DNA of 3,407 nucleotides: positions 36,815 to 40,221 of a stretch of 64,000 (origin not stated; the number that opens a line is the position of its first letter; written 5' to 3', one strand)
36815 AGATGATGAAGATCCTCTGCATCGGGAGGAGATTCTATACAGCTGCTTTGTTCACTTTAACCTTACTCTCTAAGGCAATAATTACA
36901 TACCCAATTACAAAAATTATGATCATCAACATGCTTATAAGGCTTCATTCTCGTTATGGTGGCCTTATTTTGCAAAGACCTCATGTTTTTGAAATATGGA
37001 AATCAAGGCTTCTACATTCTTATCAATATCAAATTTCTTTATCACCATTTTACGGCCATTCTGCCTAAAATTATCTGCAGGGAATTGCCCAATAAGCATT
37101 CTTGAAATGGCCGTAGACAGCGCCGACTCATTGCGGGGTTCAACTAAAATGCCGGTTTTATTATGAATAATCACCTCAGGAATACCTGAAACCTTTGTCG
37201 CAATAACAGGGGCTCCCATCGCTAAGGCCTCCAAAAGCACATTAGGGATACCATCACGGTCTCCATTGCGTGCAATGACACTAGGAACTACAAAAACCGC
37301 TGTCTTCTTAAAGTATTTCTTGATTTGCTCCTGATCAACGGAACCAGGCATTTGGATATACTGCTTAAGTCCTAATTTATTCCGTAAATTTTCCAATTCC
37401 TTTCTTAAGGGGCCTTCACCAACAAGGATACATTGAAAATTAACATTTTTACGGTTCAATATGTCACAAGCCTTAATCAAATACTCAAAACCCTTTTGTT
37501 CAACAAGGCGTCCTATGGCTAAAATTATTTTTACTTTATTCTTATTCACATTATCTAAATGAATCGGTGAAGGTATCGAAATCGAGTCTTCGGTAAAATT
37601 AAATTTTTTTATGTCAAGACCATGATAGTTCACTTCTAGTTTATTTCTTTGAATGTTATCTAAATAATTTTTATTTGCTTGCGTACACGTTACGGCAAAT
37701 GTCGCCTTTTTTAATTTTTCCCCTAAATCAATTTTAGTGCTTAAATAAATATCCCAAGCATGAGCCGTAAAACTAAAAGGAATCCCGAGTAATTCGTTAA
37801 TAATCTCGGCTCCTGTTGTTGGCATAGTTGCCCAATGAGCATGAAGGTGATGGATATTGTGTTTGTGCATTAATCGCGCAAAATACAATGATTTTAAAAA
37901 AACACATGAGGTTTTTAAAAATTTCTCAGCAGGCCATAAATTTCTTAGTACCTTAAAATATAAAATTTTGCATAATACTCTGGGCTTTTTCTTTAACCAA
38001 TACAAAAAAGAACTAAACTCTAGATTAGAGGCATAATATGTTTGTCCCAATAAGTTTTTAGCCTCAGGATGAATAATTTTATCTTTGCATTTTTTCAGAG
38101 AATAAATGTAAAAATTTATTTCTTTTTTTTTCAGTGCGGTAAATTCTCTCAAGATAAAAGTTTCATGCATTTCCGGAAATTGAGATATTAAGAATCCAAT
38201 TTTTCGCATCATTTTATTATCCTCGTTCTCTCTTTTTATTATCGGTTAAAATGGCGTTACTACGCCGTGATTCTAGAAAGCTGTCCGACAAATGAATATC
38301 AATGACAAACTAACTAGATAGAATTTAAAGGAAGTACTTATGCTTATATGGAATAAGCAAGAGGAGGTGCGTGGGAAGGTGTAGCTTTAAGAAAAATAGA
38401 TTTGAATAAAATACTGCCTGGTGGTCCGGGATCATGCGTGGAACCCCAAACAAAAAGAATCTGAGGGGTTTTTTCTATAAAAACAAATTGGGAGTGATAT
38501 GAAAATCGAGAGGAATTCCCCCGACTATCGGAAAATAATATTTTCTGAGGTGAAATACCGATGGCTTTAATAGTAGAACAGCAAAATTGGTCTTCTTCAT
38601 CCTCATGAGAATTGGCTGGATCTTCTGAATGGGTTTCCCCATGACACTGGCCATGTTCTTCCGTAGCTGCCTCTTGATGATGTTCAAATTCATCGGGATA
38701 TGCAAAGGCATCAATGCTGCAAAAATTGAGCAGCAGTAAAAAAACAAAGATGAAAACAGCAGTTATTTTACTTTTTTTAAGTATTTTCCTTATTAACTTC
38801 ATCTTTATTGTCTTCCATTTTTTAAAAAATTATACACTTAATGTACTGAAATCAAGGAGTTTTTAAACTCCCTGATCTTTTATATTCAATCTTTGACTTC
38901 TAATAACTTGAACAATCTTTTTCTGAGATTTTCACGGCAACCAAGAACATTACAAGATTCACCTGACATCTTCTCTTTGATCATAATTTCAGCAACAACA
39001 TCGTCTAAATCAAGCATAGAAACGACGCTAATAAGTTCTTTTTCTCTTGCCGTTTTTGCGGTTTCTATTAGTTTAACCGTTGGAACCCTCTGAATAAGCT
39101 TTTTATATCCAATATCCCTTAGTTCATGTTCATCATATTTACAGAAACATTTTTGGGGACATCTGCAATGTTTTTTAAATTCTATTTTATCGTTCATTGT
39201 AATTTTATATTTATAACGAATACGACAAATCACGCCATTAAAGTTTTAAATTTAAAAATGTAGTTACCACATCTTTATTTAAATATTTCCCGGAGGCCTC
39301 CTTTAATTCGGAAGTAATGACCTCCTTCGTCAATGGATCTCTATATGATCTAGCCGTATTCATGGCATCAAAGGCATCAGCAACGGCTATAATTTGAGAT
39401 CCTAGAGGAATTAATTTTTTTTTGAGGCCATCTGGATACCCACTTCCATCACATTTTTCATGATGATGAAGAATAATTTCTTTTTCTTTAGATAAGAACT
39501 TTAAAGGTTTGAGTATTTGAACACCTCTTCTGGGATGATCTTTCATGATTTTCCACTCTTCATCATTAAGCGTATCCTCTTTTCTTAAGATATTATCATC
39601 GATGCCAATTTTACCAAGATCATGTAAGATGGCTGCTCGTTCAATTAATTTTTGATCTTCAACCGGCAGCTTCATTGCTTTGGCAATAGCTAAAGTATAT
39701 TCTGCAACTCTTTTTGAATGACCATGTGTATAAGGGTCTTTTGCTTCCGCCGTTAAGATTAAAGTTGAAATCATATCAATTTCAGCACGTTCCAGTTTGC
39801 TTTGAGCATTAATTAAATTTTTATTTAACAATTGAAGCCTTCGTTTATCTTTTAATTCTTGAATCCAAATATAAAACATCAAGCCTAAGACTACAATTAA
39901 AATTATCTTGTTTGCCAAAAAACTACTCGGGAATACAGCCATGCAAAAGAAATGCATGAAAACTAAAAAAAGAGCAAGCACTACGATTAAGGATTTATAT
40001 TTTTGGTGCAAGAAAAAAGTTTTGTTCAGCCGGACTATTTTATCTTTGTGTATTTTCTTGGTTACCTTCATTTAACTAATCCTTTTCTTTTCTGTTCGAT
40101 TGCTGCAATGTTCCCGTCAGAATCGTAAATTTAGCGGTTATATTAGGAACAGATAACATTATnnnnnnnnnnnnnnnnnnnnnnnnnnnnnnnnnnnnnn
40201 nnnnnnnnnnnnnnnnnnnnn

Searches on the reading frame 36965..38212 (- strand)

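Call 20: search_protein_families(library=pfam, proteins=[window:36965-38212:-], max_evalue=0.001)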
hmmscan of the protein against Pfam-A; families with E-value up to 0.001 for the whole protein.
window:36965-38212:- (415 aa): 5 families
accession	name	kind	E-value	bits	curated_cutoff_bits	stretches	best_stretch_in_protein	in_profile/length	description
PF00534.26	Glycos_transf_1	-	1.3e-40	139.2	26.4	1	222-389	10-172/172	Glycosyl transferases group 1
PF13692.12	Glyco_trans_1_4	-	9.3e-37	126.9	27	1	228-373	2-140/142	Glycosyl transferases group 1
PF20706.3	GT4-conflict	-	2.5e-06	27.2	26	1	223-349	193-321/385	Family 4 Glycosyltransferase in conflict systems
PF13439.12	Glyco_transf_4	-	3.8e-06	27.5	28.5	1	104-202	57-169/170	Glycosyltransferase Family 4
PF13524.12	Glyco_trans_1_2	-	0.0005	20.5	25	0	287-404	30-143/144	Glycosyl transferase-like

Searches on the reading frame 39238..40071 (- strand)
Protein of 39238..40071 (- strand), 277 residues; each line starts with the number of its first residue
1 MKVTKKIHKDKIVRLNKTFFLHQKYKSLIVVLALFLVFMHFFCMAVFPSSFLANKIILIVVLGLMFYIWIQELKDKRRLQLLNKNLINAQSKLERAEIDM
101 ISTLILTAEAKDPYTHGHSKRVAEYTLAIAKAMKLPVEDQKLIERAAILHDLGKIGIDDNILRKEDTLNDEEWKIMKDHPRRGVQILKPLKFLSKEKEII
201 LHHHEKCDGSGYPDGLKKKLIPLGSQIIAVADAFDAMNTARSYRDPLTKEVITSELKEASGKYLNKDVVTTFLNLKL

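Call 20: search_protein_families(library=pfam, proteins=[window:39238-40071:-], max_evalue=0.001)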
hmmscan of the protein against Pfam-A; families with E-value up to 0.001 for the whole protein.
window:39238-40071:- (277 aa): 2 families
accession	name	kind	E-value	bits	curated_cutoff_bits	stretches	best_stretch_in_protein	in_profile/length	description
PF13487.12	HD_5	-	1.8e-35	122.6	27.2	1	108-261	7-163/170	HD domain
PF01966.28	HD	-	6.1e-23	81.8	22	1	117-237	3-116/116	HD domain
